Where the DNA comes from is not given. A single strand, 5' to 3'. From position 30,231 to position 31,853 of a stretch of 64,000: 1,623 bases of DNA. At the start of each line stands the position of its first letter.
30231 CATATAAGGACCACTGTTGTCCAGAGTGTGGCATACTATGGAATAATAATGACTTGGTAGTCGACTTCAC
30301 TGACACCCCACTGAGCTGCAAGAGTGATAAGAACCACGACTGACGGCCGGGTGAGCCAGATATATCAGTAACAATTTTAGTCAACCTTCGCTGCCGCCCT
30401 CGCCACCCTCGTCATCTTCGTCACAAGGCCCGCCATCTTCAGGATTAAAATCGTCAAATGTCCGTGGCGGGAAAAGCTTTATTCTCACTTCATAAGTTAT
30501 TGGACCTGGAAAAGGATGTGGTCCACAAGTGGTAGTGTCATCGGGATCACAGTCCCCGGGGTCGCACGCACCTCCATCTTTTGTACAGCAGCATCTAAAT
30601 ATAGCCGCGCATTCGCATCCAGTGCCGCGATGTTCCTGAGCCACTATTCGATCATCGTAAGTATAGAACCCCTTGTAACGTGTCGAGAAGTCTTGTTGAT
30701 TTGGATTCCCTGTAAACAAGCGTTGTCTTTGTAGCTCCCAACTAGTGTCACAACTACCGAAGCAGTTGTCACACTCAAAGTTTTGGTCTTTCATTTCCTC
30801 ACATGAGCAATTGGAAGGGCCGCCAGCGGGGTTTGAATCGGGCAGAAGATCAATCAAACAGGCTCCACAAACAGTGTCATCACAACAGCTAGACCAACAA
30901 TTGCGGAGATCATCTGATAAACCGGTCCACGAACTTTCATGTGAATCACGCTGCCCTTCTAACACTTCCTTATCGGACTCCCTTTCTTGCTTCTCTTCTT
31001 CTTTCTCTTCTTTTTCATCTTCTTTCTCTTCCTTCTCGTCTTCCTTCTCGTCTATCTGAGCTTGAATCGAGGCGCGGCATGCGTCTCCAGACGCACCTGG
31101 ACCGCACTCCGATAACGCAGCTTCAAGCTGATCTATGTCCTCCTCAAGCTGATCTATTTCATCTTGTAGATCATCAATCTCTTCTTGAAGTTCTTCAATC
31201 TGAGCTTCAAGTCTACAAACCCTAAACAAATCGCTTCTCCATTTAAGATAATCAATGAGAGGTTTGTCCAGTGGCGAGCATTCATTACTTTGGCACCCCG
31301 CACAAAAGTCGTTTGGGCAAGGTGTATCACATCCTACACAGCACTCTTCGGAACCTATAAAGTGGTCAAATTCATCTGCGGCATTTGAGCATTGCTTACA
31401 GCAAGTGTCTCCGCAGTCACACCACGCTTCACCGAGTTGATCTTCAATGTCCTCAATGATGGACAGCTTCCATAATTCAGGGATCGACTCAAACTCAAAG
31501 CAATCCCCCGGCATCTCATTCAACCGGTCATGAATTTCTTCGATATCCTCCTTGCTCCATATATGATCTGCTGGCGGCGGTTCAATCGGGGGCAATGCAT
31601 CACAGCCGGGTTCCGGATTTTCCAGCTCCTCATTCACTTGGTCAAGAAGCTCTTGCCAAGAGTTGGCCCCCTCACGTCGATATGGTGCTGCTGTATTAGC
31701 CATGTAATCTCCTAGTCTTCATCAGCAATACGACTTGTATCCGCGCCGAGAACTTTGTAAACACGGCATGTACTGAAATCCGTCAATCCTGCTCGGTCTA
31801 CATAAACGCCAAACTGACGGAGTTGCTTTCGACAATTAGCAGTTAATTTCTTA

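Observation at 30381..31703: A ~50-cysteine, highly acidic coiled-coil protein at the end of the tail module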

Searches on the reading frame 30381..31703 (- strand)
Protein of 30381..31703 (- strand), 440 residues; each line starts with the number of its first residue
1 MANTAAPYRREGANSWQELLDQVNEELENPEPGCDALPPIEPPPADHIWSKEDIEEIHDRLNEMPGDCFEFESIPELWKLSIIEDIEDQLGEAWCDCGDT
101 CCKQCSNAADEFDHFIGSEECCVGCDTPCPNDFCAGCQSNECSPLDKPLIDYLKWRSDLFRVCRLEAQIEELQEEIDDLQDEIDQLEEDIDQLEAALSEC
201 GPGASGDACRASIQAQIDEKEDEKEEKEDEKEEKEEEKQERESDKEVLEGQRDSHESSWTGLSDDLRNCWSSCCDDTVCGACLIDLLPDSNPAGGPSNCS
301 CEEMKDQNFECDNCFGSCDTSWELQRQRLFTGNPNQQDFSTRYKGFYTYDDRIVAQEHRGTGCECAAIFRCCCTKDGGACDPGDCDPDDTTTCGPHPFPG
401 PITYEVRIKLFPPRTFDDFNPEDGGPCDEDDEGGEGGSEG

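Call 5: search_protein_families(library=pfam, proteins=[window:30381-31703:-], max_evalue=0.01)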
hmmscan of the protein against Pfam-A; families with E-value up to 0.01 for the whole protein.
window:30381-31703:- (440 aa): 8 families
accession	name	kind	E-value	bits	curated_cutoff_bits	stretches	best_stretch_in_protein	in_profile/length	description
PF14362.11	DUF4407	-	2.7e-05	24.1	31.3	1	165-262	132-242/297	Domain of unknown function (DUF4407)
PF04977.20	DivIC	-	0.00046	20.4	28.9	1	160-193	17-50/80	Septum formation initiator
PF12329.13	TMF_DNA_bd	-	0.0014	19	35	1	164-199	37-72/74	TATA element modulatory factor 1 DNA binding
PF06005.17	ZapB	-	0.0033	18.3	31.5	1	165-196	9-47/71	Cell division protein ZapB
PF02996.22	Prefoldin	-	0.0038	17.6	23.2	1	165-196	82-113/120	Prefoldin subunit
PF13863.11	DUF4200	-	0.0076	17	29.7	1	167-198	73-104/119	Domain of unknown function (DUF4200)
PF06657.18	Cep57_MT_bd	-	0.0083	17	31.3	0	170-229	11-69/77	Centrosome microtubule-binding domain of Cep57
PF01920.25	Prefoldin_2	-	0.0085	16.5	27.6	1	165-198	67-100/106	Prefoldin subunit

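Call 6: search_protein_families(library=phrogs, proteins=[window:30381-31703:-], max_evalue=0.01)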
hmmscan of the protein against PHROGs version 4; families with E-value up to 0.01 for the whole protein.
window:30381-31703:- (440 aa): 5 families
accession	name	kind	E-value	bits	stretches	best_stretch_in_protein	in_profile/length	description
phrog_77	-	DNA, RNA and nucleotide metabolism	1.9e-07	31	1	165-247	649-771/967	SbcC-like subunit of palindrome specific endonuclease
phrog_95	-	integration and excision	0.00038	20.2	1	96-252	380-535/651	integrase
phrog_18116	-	unknown function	0.00063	21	1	164-246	56-137/185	-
phrog_1499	-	unknown function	0.00084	19.7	1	165-241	227-304/427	-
phrog_739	-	lysis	0.0014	19.8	1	162-196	29-63/122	Rz-like spanin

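Call 7: search_dna_similar(query=window:30381-31703:-, collection=phages, mode=protein, max_evalue=0.001, max_rows=40)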
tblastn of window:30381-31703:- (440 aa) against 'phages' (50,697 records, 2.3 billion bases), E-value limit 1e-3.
No match.

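Call 9: find_homologous_proteins(query=window:30381-31703:-, max_evalue=0.001)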
Query window:30381-31703:- (440 aa): 22 proteins with E <= 0.001 among 4573 candidates.
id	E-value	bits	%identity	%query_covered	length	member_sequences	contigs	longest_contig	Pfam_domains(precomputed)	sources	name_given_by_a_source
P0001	7.8e-121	423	51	100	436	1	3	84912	-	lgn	-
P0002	4.9e-63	232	38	97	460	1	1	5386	-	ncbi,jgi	-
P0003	2.5e-62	230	38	99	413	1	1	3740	-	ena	-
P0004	4.8e-57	212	36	97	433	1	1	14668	-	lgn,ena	-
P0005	4.5e-56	209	48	54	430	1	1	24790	-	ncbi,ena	-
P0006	6.3e-52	195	39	64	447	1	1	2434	-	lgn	-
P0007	2.4e-48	184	34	79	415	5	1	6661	-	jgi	jgi:hypothetical protein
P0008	6.6e-47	179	33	97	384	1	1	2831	-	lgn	-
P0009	7.6e-47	179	52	38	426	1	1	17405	-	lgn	-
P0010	1.2e-46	178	57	34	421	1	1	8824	-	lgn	-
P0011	1.1e-44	172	40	63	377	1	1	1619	-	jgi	jgi:hypothetical protein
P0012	4.8e-44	169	45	44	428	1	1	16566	-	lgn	-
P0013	2.1e-43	167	49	38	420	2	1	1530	-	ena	-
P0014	5.2e-43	166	50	34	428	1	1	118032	-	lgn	-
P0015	5.0e-42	163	42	53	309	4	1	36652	-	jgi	jgi:hypothetical protein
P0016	1.3e-41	161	33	97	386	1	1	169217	-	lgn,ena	-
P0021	1.4e-22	99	33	60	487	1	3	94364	-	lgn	-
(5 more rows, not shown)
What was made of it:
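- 30381..31703 (-): Target ORF: 440 aa, 36 Cys, net charge -79. There are 22 close homologs (call 9).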

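Call 12: find_encoding_contigs(protein=P0016, flank=10000, max_places=3)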
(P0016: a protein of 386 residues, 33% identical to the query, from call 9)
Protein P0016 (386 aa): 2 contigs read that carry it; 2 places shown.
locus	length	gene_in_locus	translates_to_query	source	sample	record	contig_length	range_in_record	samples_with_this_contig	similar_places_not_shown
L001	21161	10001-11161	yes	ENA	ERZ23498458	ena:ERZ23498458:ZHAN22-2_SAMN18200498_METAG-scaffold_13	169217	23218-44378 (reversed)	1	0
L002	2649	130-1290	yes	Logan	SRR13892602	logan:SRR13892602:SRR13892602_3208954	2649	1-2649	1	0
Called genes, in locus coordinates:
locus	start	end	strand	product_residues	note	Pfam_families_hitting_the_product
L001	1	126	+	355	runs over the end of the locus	-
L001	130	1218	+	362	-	-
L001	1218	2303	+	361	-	-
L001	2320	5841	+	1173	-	-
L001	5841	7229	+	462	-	-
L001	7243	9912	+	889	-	-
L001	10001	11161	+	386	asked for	-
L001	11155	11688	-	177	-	-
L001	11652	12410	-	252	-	-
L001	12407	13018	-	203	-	PF00929:RNase_T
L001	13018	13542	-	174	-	PF07463:NUMOD4, PF13392:HNH_3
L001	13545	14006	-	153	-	PF18909:dGTP_diPhyd_N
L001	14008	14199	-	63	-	-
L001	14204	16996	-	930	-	PF19263:DUF5906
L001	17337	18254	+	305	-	PF02195:ParB_N (weak)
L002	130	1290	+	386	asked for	-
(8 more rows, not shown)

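Call 13: find_encoding_contigs(protein=P0014, flank=10000, max_places=3)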
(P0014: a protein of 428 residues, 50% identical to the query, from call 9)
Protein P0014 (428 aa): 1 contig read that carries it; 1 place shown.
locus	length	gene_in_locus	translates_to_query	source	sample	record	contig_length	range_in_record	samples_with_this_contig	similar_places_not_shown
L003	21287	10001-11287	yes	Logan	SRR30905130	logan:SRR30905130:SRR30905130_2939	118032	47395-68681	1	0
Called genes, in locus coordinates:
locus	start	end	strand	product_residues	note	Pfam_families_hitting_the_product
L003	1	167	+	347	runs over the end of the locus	-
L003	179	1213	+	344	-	-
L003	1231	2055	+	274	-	-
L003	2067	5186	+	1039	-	-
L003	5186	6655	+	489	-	-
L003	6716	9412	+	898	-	-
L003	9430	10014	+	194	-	PF01145:Band_7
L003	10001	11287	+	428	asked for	-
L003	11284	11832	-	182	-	-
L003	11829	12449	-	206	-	PF00929:RNase_T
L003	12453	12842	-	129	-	PF18909:dGTP_diPhyd_N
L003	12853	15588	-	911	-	PF19263:DUF5906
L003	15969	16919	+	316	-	PF02195:ParB_N, PF17762:HTH_ParB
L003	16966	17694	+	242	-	-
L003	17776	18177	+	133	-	-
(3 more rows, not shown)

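Call 17: search_solved_structures(query=A1, max_evalue=1)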
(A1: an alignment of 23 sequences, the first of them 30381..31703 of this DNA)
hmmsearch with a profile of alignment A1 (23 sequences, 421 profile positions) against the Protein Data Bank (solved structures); distinct sequences matched with E-value up to 1: 45.
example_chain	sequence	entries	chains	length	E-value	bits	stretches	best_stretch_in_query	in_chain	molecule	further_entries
27pt_A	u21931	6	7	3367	0.0064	19.2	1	150-267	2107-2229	Dynein heavy chain, cytoplasmic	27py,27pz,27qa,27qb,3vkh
4zry_B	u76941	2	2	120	0.016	17.9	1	143-237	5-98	Keratin, type II cytoskeletal 1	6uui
2i1j_A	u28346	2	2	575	0.018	17.8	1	137-261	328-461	Moesin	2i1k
4lin_A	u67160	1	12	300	0.054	16.2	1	143-266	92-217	Tail needle protein gp26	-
7x5e_A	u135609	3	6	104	0.058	16.1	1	171-257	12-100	Transcription factor MafG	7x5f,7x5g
1kdd_A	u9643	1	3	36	0.061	16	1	166-199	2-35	GCN4 ACID BASE HETERODIMER ACID-d12La16I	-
9s4q_25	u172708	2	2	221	0.072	15.8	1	146-246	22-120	Kinetochore protein SPC25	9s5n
3a5t_A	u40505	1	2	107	0.089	15.5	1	171-257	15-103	Transcription factor MafG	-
1kd9_A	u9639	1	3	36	0.092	15.4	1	166-199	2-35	GCN4 ACID BASE HETERODIMER ACID-d12La16L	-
3tnu_B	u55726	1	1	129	0.098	15.3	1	135-237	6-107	Keratin, type II cytoskeletal 5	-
2p22_C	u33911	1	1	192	0.11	15.1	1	143-252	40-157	Protein SRN2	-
7wu7_4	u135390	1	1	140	0.12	15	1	149-237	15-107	Prefoldin subunit 4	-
6pf2_A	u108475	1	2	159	0.13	15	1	142-244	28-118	Myosin, heavy polypeptide 7, cardiac muscle, beta variant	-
6b3o_A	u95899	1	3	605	0.15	14.7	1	140-234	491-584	Spike glycoprotein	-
7wrg_A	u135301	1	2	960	0.15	14.7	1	175-264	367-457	Kinesin-like protein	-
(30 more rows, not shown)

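Call 23: predict_structure(alignment_id=A1)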
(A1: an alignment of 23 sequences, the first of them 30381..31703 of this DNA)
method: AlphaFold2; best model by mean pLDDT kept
length: 440 residues; sequences in the alignment: 23
mean_pLDDT: 75.7   pTM: 0.61
mean pLDDT of the five models: 75.7, 74.3, 73.7, 73.6, 71.2
residues with pLDDT >= 90: 114; 70-90: 177; 50-70: 95; < 50: 54
segments of 3 or more residues with pLDDT < 50: 1-3, 92-97, 135-137, 311-313, 373-396, 431-440
pLDDT, mean of each block of 10 residues (from residue 1): 55 73 85 85 76 77 77 69 63 51 79 85 53 51 76 88 91 96 98 97 96 97 98 97 97 93 85 68 83 69 64 61 87 77 86 81 62 41 44 49 85 82 69 37
secondary structure, 60 per line:
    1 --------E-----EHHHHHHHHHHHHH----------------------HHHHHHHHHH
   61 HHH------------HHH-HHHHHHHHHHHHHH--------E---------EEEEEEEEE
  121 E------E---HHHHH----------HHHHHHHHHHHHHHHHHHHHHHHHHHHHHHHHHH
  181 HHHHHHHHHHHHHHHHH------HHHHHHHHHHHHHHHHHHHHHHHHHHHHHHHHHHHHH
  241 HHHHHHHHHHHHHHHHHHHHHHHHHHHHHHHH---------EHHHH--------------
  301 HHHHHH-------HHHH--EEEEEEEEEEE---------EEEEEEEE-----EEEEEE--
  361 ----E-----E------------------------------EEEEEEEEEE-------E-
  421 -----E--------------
elements in order: H16-28 H51-63 H80-93 E112-121 H132-136 H147-197 H204-272 H283-286 H301-306 H314-317 E320-330 E340-347 E353-358 E402-411
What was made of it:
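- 30888..31265 (-): Inserted antiparallel helical hairpin (aa 147-272). The out-going acidic I/L heptad helix is about 164-197. The apex loop is C200-x8-C209. The return helix is E/K-rich, about 204-272. Short-form family members lack this whole segment. AlphaFold2 pLDDT above 95 in this segment (call 23).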

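Call 26: fold_search(model_id=the predicted structure, library=pdb)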
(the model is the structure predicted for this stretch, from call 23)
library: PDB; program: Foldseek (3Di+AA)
matches with E <= 10: 509; with E <= 0.001: 0
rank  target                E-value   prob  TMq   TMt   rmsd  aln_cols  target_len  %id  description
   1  4tko                  3.3e-02  0.54  0.23  0.29  28.7       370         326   11  Structure of the periplasmic adaptor protein EmrA (released 2014-07-09)
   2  8zal_B                4.2e-02  0.18  0.14  0.18  26.8       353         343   11  EmrAB-TolC MFS-type tripartite multidrug efflux pump EA (released 2025-04-30)
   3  8zar_B                1.0e-01  0.12  0.14  0.17  27.1       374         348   10  EmrAB-TolC MFS-type tripartite multidrug efflux pump FA (released 2025-04-30)
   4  8zal_A                1.2e-01  0.11  0.13  0.17  26.7       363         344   10  EmrAB-TolC MFS-type tripartite multidrug efflux pump EA (released 2025-04-30)
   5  9c4k_B                1.3e-01  0.11  0.17  0.06  38.7       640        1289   10  Yersinia entomophaga holotoxin complex in prepore conformation (released 2025-12-31)
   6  8gmh_E                1.6e-01  1.00  0.26  0.77   2.6       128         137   12  Crystal Structure of the ternary complex of TelA-LXG, LapA3, and LapA4 (released 2024-01-10)
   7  8gmh_C                1.7e-01  1.00  0.26  0.75   2.6       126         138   12  Crystal Structure of the ternary complex of TelA-LXG, LapA3, and LapA4 (released 2024-01-10)
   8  8zar_C                1.8e-01  0.10  0.14  0.18  23.6       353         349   11  EmrAB-TolC MFS-type tripartite multidrug efflux pump FA (released 2025-04-30)
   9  8zar_D                1.9e-01  0.09  0.14  0.17  34.5       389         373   11  EmrAB-TolC MFS-type tripartite multidrug efflux pump FA (released 2025-04-30)
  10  6el1_A                3.2e-01  0.63  0.17  0.21   6.2       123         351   21  YaxAB pore complex (released 2018-05-16)
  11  3c98_B                3.4e-01  0.18  0.11  0.18  29.5       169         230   17  Revised structure of the munc18a-syntaxin1 complex (released 2008-03-25)
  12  9q9h_A                3.4e-01  0.13  0.12  0.11  17.5       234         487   10  Cryo-EM structure of human Mre11-Rad50 complex bound to DNA (released 2025-10-01)
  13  6z6o_D                3.6e-01  0.57  0.26  0.22  46.5       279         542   16  HDAC-TC (released 2021-02-17)
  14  3na7                  3.8e-01  0.99  0.24  0.43   3.8       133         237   16  2.2 Angstrom Structure of the HP0958 Protein from Helicobacter pylori CCUG 17874 (released 2010-09-22)
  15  7ubt                  3.8e-01  0.60  0.23  0.18  18.7       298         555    7  Stat5a Core in complex with Compound 18 (released 2023-02-15)
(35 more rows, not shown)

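Call 27: fold_search(model_id=the predicted structure, library=viral)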
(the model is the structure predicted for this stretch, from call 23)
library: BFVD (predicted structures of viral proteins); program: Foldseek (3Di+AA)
matches with E <= 10: 690; with E <= 0.001: 0
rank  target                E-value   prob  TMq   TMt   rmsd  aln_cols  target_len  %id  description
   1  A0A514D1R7            1.8e-03  0.97  0.22  0.20  36.5       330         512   14  (no name in the UniProt tables at hand)
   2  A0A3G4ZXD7            3.2e-03  0.30  0.15  0.09  33.1       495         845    9  Uncharacterized protein [Faunusvirus sp.]
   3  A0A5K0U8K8            6.1e-03  0.91  0.23  0.29  27.5       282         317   15  Uncharacterized protein [Yasminevirus sp. GU-2018]
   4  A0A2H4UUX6            1.6e-02  0.84  0.24  0.17  14.2       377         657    8  Cas12f1-like TNB domain-containing protein [Bodo saltans virus]
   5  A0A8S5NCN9            2.9e-02  0.90  0.23  0.12  21.2       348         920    9  SH3 domain protein [Caudovirales sp. ctSxd6]
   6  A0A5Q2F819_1          5.2e-02  0.16  0.15  0.08  37.4       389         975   12  Tape measure protein [Gordonia phage Sixama]
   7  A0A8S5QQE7            7.0e-02  0.12  0.15  0.07  29.2       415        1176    8  Tail protein [Siphoviridae sp. ctE6L85]
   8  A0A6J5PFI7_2          1.1e-01  0.95  0.22  0.10  15.6       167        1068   10  Large polyvalent protein associated domain-containing protein [uncultured Caudovirales phage]
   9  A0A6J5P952            1.1e-01  0.60  0.19  0.15  30.6       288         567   15  AAA domain containing protein [uncultured Caudovirales phage]
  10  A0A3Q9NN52            1.1e-01  0.38  0.17  0.15  21.6       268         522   14  Uncharacterized protein [Neurospora discreta fusarivirus 1]
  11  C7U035                1.2e-01  0.60  0.25  0.24  32.0       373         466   11  (no name in the UniProt tables at hand)
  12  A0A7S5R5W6            1.2e-01  1.00  0.27  0.13   5.5       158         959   13  (no name in the UniProt tables at hand)
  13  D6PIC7                1.3e-01  0.28  0.10  0.21  23.1       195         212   13  Internal virion protein [uncultured phage MedDCM-OCT-S08-C41]
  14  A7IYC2                1.5e-01  0.08  0.10  0.10  19.8       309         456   12  Gp51 [Corynebacterium phage P1201]
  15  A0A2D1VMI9            1.7e-01  0.38  0.20  0.18  27.3       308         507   12  Uncharacterized protein [Sodiomyces alkalinus fusarivirus 1]
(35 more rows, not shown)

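Call 34: search_protein_families(library=phrogs, alignment_id=A3, max_evalue=0.001)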
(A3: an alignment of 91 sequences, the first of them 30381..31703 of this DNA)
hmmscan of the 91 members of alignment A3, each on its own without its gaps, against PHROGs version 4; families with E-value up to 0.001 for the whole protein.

A. member 1, window:30381-31703:- (440 aa): 4 families
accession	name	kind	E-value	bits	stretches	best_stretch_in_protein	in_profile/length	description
phrog_77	-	DNA, RNA and nucleotide metabolism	1.9e-07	31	1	165-247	649-771/967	SbcC-like subunit of palindrome specific endonuclease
phrog_95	-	integration and excision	0.00038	20.2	1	96-252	380-535/651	integrase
phrog_18116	-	unknown function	0.00063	21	1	164-246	56-137/185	-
phrog_1499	-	unknown function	0.00084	19.7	1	165-241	227-304/427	-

B. families by the number of members that match (of 91 scanned): 9 families
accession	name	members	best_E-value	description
phrog_77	-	4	1.9e-07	SbcC-like subunit of palindrome specific endonuclease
phrog_1499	-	2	0.00027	-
phrog_95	-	2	0.00038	integrase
phrog_34082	-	1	7.5e-06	tail length tape measure protein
phrog_206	-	1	5e-05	head scaffolding protein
phrog_156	-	1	0.00042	portal protein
phrog_36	-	1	0.00051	transcriptional regulator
phrog_18116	-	1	0.00063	-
phrog_5328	-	1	0.00064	-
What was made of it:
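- On Phage tail fibre / receptor-binding protein: No sequence hits (calls 6, 7, 34).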

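Call 40: find_encoding_contigs(protein=window:30381-31703:-, flank=3000, max_places=3)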
Protein window:30381-31703:- (440 aa): 4 contigs read that carry it; 3 places shown.
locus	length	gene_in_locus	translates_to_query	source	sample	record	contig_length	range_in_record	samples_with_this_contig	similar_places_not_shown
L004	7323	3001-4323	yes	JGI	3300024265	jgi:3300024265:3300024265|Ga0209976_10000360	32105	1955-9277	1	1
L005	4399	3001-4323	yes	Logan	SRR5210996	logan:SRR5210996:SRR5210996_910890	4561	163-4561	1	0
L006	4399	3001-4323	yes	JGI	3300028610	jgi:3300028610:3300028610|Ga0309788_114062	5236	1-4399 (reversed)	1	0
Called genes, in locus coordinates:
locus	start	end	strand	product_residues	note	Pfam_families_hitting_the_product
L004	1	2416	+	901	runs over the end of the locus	-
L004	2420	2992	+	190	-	PF01145:Band_7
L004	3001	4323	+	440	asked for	-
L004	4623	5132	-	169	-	-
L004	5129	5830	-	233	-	-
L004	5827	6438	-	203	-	PF00929:RNase_T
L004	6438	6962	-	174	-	PF18909:dGTP_diPhyd_N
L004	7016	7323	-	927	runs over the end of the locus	PF19263:DUF5906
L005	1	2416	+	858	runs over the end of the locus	?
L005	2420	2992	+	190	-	PF01145:Band_7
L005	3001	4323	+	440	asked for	-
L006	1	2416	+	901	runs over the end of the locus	-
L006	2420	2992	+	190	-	PF01145:Band_7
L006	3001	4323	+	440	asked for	-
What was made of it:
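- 30381..31703 (-): Exact-sequence copies occur on 4 metagenomic contigs (call 40).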

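Call 75: find_encoding_contigs(protein=P0021, flank=10000, max_places=2)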
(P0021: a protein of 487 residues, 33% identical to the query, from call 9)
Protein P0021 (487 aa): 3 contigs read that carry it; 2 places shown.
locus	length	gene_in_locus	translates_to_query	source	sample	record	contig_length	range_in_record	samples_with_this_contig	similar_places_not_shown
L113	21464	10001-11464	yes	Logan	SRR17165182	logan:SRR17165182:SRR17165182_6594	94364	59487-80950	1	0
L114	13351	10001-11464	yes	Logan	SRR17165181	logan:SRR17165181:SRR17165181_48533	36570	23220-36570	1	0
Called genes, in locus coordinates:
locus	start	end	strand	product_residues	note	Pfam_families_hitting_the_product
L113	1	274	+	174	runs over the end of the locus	-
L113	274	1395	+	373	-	PF01068:DNA_ligase_A_M (faint), PF14743:DNA_ligase_OB_2 (weak)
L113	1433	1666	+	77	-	-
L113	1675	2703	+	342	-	-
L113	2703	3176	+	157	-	PF00583:Acetyltransf_1 (weak)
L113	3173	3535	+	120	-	-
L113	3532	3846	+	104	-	-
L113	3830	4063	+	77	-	-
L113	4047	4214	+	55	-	-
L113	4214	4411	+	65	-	-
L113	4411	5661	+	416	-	PF08740:BCS1_N, PF00004:AAA, PF25426:AAA_lid_BCS1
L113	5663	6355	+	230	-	PF02562:PhoH, PF13086:AAA_11 (faint), PF13604:AAA_30 (faint), PF13245:AAA_19 (faint)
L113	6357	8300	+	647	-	PF17975:RNR_Alpha, PF21995:RNR-II_ins_dom, PF02867:Ribonuc_red_lgC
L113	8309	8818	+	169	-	PF03819:MazG (faint)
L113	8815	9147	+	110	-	-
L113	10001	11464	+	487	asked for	-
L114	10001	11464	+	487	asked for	-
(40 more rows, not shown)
